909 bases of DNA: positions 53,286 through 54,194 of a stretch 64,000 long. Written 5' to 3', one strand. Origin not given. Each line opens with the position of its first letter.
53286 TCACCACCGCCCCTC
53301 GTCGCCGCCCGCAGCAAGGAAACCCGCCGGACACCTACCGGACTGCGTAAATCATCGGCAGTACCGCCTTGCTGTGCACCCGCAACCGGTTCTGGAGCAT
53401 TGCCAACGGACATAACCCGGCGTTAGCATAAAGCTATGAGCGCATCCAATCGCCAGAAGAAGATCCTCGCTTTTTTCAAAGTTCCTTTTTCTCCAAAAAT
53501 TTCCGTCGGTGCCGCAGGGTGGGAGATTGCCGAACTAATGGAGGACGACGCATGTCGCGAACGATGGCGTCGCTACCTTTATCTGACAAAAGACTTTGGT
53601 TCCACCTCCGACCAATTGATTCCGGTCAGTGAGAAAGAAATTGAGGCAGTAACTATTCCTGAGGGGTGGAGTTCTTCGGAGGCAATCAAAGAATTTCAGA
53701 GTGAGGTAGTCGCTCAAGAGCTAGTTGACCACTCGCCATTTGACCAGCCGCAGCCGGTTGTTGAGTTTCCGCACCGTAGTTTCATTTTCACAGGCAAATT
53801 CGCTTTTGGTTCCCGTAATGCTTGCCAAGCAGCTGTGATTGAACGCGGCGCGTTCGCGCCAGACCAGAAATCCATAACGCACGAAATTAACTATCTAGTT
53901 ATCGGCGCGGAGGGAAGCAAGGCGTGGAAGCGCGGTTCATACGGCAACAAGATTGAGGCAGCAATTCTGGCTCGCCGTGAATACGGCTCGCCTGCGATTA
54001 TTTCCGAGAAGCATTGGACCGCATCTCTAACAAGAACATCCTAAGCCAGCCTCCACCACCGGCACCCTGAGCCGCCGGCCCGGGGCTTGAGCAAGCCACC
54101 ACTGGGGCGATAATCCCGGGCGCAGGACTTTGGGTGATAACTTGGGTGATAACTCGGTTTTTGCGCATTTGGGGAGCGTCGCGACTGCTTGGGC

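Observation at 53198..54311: tRNA-Arg(CCG)-associated 1-kb islet: degenerate att-like repeat, low-GC BRCT-domain gene, no integrase; orphan parA next door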

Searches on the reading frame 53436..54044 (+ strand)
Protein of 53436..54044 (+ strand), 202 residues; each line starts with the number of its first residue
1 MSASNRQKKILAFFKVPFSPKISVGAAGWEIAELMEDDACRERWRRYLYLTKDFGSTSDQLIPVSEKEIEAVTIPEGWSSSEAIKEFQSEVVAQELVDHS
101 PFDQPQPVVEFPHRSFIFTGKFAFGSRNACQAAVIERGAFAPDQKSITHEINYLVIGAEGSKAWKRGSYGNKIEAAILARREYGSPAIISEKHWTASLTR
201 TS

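Call 6: search_protein_families(library=pfam, proteins=[window:53436-54044:+], max_evalue=0.1)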
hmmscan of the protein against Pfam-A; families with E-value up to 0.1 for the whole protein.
window:53436-54044:+ (202 aa): 0 families

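Call 11: find_homologous_proteins(query=window:53436-54044:+, max_evalue=0.001)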
Query window:53436-54044:+ (202 aa): 170 proteins with E <= 0.001 among 257 candidates; the best 120 are listed.
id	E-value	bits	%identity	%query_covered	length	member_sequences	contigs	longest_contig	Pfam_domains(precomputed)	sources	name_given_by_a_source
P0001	3.1e-130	450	100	100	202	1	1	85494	-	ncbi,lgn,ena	ncbi:MAG: BRCT domain-containing protein [Verrucomicrobiota bacterium]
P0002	2.8e-91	322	72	98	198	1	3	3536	-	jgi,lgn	jgi:hypothetical protein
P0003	3.2e-91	322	72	98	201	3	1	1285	-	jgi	jgi:NAD-dependent DNA ligase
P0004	1.7e-89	317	72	98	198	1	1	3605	-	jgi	jgi:NAD-dependent DNA ligase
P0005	7.3e-87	308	70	98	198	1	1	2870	-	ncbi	-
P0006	3.4e-86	306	65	99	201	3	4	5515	-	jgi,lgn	jgi:NAD-dependent DNA ligase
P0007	1.2e-85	304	65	99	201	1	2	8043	-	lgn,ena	-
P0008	1.3e-85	304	65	99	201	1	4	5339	-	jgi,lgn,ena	-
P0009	4.9e-85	302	67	99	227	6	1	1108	-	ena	-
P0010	5.6e-85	302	67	98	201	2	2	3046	-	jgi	jgi:hypothetical protein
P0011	2.1e-84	300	65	99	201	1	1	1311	-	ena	-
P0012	2.8e-84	300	64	99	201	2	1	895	-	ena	-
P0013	1.6e-83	297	66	99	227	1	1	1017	-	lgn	-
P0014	1.8e-83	297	63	99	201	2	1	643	-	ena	-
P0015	2.4e-83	297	66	99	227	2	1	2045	-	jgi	jgi:hypothetical protein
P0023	6.7e-82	292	64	99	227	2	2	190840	-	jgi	jgi:hypothetical protein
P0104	8.3e-71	256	59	99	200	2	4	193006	-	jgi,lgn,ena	-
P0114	2.3e-69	251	56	97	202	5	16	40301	-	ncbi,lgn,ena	-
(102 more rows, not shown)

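Call 12: find_encoding_contigs(protein=P0023, flank=5000, max_places=2)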
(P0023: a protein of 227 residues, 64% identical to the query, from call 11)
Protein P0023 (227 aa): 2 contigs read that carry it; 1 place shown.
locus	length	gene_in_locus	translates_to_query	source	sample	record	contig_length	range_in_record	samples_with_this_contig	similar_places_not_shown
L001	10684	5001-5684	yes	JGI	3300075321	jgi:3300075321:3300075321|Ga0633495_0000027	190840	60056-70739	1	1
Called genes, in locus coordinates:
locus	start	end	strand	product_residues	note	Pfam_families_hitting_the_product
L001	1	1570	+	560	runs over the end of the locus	PF01642:MM_CoA_mutase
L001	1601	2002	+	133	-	PF02310:B12-binding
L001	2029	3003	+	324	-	PF03308:MeaB, PF02492:cobW (faint)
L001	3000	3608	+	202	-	PF02572:CobA_CobO_BtuR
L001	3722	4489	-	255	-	PF00378:ECH_1, PF16113:ECH_2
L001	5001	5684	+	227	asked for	-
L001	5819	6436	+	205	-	-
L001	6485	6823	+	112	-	-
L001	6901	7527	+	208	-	-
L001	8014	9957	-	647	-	PF00149:Metallophos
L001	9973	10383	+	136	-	PF00582:Usp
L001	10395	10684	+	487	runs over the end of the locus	PF16980:CitMHS_2, PF03600:CitMHS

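Call 13: find_encoding_contigs(protein=P0104, flank=5000, max_places=2)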
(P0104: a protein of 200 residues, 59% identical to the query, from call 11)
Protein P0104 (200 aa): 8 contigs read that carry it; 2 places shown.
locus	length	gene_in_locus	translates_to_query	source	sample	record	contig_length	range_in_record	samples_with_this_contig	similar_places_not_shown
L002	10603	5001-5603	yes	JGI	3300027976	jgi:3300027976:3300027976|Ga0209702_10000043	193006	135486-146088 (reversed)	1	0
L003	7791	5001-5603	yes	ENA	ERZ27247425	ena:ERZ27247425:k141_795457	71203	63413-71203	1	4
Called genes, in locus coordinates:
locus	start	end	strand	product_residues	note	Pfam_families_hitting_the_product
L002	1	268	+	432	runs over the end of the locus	PF03446:NAD_binding_2 (faint), PF03721:UDPG_MGDP_dh_N, PF03807:F420_oxidored (faint), PF00984:UDPG_MGDP_dh, PF03720:UDPG_MGDP_dh_C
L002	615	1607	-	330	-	PF01261:AP_endonuc_2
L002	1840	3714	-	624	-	PF08479:POTRA_2, PF03865:ShlB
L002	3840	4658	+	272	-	PF01026:TatD_DNase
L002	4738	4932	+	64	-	-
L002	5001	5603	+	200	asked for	-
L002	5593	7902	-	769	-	PF22745:Nlig-Ia, PF01653:DNA_ligase_aden, PF03120:OB_DNA_ligase, PF00533:BRCT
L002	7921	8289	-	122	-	PF12441:CopG_antitoxin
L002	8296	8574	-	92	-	PF04365:BrnT_toxin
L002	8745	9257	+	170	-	-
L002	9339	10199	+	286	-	PF00578:AhpC-TSA, PF08534:Redoxin, PF00085:Thioredoxin, PF13098:Thioredoxin_2 (weak), PF13905:Thioredoxin_8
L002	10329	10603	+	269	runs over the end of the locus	PF00290:Trp_syntA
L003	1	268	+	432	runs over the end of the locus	PF03446:NAD_binding_2 (faint), PF03721:UDPG_MGDP_dh_N, PF03807:F420_oxidored (faint), PF00984:UDPG_MGDP_dh, PF03720:UDPG_MGDP_dh_C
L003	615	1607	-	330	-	PF01261:AP_endonuc_2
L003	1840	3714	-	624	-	PF08479:POTRA_2, PF03865:ShlB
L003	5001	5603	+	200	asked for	-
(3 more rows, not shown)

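Call 14: find_encoding_contigs(protein=P0114, flank=5000, max_places=2)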
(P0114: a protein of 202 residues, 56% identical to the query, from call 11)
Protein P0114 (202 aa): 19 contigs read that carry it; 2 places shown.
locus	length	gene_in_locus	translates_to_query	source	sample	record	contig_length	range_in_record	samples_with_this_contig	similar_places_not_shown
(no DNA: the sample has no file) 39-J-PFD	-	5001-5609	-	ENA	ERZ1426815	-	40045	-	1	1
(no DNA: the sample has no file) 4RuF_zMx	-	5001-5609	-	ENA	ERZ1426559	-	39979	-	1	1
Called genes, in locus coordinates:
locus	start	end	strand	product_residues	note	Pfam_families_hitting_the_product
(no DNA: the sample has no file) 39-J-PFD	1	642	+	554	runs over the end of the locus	PF00512:HisKA, PF02518:HATPase_c, PF00072:Response_reg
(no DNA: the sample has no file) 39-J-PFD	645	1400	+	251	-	PF00072:Response_reg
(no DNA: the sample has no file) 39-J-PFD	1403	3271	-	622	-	PF00664:ABC_membrane, PF00005:ABC_tran, PF02463:SMC_N (faint)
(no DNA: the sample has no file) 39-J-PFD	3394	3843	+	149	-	PF01741:MscL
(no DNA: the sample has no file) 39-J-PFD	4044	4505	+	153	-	-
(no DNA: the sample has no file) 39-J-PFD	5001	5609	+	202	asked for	-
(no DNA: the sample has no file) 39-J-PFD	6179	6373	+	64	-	-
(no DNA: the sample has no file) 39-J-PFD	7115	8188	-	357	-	PF00724:Oxidored_FMN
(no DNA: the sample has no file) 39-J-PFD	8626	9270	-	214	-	PF07589:PEP_exosort_dom (weak)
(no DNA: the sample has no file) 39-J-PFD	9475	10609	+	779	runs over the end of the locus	PF22244:GCE_fung, PF05448:AXE1 (faint), PF01738:DLH (weak), PF12146:Hydrolase_4, PF22244:GCE_fung (weak), PF00561:Abhydrolase_1, PF12697:Abhydrolase_6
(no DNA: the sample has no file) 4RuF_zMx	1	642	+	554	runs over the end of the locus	PF00512:HisKA, PF02518:HATPase_c, PF00072:Response_reg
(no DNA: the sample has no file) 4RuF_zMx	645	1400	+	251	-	PF00072:Response_reg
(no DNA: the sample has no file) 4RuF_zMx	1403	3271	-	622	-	PF00664:ABC_membrane, PF00005:ABC_tran, PF02463:SMC_N (faint)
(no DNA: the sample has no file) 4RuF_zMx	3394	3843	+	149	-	PF01741:MscL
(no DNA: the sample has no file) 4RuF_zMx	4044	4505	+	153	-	-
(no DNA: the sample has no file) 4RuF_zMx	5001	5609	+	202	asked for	-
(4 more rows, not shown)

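Call 18: find_related_loci(query=A1, collection=genome_contigs, flank=6000)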
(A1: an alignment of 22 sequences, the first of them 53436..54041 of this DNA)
Query A1 (202 aa) in genome_contigs; peptide patterns used: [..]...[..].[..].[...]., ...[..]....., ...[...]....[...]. (x = any residue, [..] = any of these).
172 stretches matched a pattern; 69 encode a relative of the query (tblastn E <= 1e-3); 68 distinct loci.
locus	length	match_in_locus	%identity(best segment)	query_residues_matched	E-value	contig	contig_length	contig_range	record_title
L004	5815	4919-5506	65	1-198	2e-87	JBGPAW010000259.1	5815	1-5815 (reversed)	MAG: Phycisphaerae bacterium isolate OBJ_0618_130150_12 k141_4173318_length_5815_cov_8.9732, whole genome shotgun sequen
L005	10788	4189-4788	61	1-200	1e-86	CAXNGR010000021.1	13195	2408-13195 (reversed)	MAG: Verrucomicrobiaceae bacterium isolate MiH-22jul19-108 genome assembly, contig: MiH-22jul19-C9654, whole genome shot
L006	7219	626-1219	60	1-198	5e-81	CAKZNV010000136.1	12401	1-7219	MAG TPA_asm: uncultured Rubritalea sp. isolate ERR2094166_bin.135_CONCOCT_v1.1_MAG genome assembly, contig: ERZ650164.48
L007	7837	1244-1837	59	2-199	4e-79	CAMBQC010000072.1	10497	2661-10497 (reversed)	MAG: Prosthecobacter debontii isolate MiE-14oct19-216 genome assembly, contig: MiE-14oct19-C10250, whole genome shotgun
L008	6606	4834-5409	60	3-198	6e-78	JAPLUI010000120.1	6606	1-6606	MAG: Verrucomicrobia bacterium isolate LacPavin_0419_WC70L_MAG_62_22 LacPavin_0419_WC70L_scaffold_611514, whole genome s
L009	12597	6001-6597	54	3-201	9e-77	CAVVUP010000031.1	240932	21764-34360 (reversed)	MAG: uncultured Verrucomicrobiae bacterium isolate MFD02979.bin.2.26 genome assembly, contig: contig_77377, whole genome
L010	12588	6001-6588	59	1-198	1e-76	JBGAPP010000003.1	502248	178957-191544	MAG: Chthoniobacteraceae bacterium isolate MAG_AAO_H10.22 AAOH10-22_opera_contig_54, whole genome shotgun sequence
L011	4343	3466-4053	57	3-198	7e-77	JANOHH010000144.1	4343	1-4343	MAG: Verrucomicrobiota bacterium isolate SOY_64_concoct_187_sub SOY_64_k141_3776010, whole genome shotgun sequence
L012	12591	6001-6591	55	2-198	8e-76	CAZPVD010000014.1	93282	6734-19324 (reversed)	MAG TPA_asm: uncultured Verrucomicrobiota bacterium isolate binchicken_co185_72 genome assembly, contig: NODE_301_length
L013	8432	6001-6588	53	3-198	2e-75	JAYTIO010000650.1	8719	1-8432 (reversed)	MAG: Pedosphaera sp. isolate GFS_2771 GFS_2771_649, whole genome shotgun sequence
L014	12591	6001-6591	55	3-200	5e-75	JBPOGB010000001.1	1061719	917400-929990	MAG: Luteolibacter sp. isolate MAG_25 MAG_25_1, whole genome shotgun sequence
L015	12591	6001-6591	56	3-201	8e-75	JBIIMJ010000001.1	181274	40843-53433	MAG: Chthoniobacteraceae bacterium isolate ME2002-07-01_3300044642_group1_bin151 Rohwer_bin2539_scaffold_4_c1, whole gen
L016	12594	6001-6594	55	3-200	3e-74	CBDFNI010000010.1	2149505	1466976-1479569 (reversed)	MAG: Planctomycetota bacterium isolate 4218ce96-23f8-4b01-874d-c40477341b21 genome assembly, contig: contig_10, whole ge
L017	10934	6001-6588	55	3-198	8e-74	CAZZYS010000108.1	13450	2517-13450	MAG: uncultured Verrucomicrobiota bacterium isolate Brown_M.bin.5 genome assembly, contig: NODE_672_length_13450_cov_7.4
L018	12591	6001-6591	55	3-201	6e-73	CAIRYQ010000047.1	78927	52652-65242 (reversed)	MAG: uncultured Spartobacteria bacterium isolate Umea3_bin-0475 genome assembly, contig: bin-0475:047/129, whole genome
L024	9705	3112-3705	56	3-200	1e-77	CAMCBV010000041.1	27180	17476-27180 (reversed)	MAG: Prosthecobacter debontii isolate MoH-02may19-336 genome assembly, contig: MoH-02may19-C2478, whole genome shotgun s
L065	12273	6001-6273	37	108-198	1e-12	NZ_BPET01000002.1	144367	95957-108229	Shewanella sp. MBTL60-007 sequence002, whole genome shotgun sequence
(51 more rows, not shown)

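Call 26: predict_structure(alignment_id=A1)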
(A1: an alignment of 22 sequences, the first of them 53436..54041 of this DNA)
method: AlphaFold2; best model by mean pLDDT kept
length: 202 residues; sequences in the alignment: 22
mean_pLDDT: 89.2   pTM: 0.75
mean pLDDT of the five models: 89.2, 89.0, 88.8, 86.6, 80.8
residues with pLDDT >= 90: 121; 70-90: 67; 50-70: 13; < 50: 1
segments of 3 or more residues with pLDDT < 50: none
pLDDT, mean of each block of 10 residues (from residue 1): 90 95 94 96 96 88 94 92 88 78 89 94 92 96 86 88 66 88 90 91 54
secondary structure, 60 per line:
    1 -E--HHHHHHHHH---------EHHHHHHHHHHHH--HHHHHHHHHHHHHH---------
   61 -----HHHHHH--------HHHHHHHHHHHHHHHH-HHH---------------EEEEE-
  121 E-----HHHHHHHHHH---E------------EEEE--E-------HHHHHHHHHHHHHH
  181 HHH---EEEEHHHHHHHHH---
elements in order: H5-13 H24-35 H38-51 H66-71 H80-95 E115-119 H127-136 E153-156 H167-183 E187-190 H191-199

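Call 33: fold_search(model_id=the predicted structure, library=pdb)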
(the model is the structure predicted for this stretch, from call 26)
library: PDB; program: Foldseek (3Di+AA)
matches with E <= 10: 600; with E <= 0.001: 1
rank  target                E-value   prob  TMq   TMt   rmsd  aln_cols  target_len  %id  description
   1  9a6z_B                3.5e-04  1.00  0.35  0.11  17.6       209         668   18  Integrative model of RPOB-DNLJ by crosslinking MS and deep learning (released 2024-09-18)
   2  2ebu_MODEL_1_A        3.4e-03  1.00  0.32  0.54   3.0        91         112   21  Solution structure of the BRCT domain from human replication factor C large subunit 1 (released 2007-08-14)
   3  9n82_F                4.4e-03  0.80  0.28  0.09  16.6       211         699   16  The ligation (AMP-Lys) complex in the NHEJ pathway (released 2025-04-23)
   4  7tfh_A                7.1e-03  1.00  0.31  0.11   8.5       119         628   17  Atomic model of the S. cerevisiae clamp-clamp loader complex PCNA-RFC bound to two DNA molecules, one at the 5'-recess (released 2022-11-16)
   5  9cq6_F                8.5e-03  0.80  0.28  0.08  15.9       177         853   15  The ligation complex in the NHEJ pathway (released 2025-04-23)
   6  9cq3_f                9.1e-03  0.63  0.27  0.22  17.4       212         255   16  The gap-filling complex with Pol mu engaged in the NHEJ pathway (released 2025-04-23)
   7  9n83_F                1.0e-02  0.69  0.28  0.08  16.7       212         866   16  The ligation complex in the NHEJ pathway (released 2025-04-23)
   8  9cq3_F                1.0e-02  0.66  0.28  0.09  16.6       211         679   16  The gap-filling complex with Pol mu engaged in the NHEJ pathway (released 2025-04-23)
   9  7u19_A                1.8e-02  1.00  0.33  0.11   4.3        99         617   19  RFC:PCNA bound to nicked DNA (released 2022-07-06)
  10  7u1a_A                1.9e-02  1.00  0.35  0.12   2.4        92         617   17  RFC:PCNA bound to dsDNA with a ssDNA gap of six nucleotides (released 2022-07-06)
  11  9cqc_f                2.1e-02  0.60  0.28  0.08  16.1       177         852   15  The ligation complex like in the NHEJ pathway (released 2025-04-23)
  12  2k7f_MODEL_1_A        2.4e-02  1.00  0.31  0.52   3.3        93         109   20  HADDOCK calculated model of the complex between the BRCT region of RFC p140 and dsDNA (released 2009-09-08)
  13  8dr5_A                2.4e-02  1.00  0.33  0.11   7.9       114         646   17  Open state of RFC:PCNA bound to a 3' ss/dsDNA junction (DNA2) with NTD (released 2022-08-17)
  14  6hm4_A                3.0e-02  0.98  0.31  0.34  15.7       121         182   12  Crystal structure of Rad4 BRCT1,2 in complex with a Mdb1 phosphopeptide (released 2018-10-17)
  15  3pc8_A                3.6e-02  0.99  0.29  0.53   3.8        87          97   14  X-ray crystal structure of the heterodimeric complex of XRCC1 and DNA ligase III-alpha BRCT domains. (released 2011-06-15)
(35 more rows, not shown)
